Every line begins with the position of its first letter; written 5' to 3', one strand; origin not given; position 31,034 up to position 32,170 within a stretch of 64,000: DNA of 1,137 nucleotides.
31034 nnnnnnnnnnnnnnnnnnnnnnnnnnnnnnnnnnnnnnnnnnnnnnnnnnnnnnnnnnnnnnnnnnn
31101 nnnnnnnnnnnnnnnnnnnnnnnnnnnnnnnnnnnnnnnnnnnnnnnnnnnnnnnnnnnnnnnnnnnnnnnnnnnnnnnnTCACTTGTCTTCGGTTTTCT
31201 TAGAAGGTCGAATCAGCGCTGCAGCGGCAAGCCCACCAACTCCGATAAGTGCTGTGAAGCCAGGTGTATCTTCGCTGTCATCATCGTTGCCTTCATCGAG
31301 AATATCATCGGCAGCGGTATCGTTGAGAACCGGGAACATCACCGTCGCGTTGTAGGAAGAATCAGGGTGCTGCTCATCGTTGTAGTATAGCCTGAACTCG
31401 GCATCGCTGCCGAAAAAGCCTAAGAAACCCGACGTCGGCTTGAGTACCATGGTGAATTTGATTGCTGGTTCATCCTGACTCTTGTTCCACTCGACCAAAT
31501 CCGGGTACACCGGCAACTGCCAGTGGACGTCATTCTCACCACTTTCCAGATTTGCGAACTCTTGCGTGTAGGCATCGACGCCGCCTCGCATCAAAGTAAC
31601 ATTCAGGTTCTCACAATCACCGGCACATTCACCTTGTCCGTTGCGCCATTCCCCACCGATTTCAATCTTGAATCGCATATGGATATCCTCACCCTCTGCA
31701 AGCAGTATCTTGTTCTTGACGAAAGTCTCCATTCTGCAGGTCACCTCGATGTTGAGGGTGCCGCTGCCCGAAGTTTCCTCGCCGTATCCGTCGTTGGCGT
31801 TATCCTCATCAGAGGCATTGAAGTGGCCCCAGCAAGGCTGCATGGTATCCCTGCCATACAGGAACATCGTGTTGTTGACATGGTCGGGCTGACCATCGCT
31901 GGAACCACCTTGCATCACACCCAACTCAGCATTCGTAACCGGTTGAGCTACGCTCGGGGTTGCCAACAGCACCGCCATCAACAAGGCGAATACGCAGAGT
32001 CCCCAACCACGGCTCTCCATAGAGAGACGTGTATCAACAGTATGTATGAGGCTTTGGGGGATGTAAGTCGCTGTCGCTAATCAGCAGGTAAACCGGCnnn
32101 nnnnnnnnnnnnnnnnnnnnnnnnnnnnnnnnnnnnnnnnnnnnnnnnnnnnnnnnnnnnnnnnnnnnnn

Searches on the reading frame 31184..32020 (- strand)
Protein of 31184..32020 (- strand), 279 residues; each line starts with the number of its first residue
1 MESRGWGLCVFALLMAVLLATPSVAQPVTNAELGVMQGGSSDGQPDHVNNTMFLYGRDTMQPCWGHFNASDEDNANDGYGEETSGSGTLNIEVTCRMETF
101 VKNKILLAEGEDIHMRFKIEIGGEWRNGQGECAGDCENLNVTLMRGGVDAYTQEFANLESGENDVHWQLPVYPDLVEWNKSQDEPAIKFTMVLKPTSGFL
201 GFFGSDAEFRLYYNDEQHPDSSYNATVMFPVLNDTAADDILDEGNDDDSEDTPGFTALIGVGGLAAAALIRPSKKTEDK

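Call 76: search_protein_families(library=ncbifam, proteins=[window:31184-32020:-], max_evalue=0.1)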
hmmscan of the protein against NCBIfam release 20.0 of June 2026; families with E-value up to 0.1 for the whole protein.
window:31184-32020:- (279 aa): 1 family
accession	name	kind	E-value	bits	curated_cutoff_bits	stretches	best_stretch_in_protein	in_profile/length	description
TIGR04126.1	PGF_CTERM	domain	0.0017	18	24.5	1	249-270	2-23/28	PGF-CTERM sorting domain-containing protein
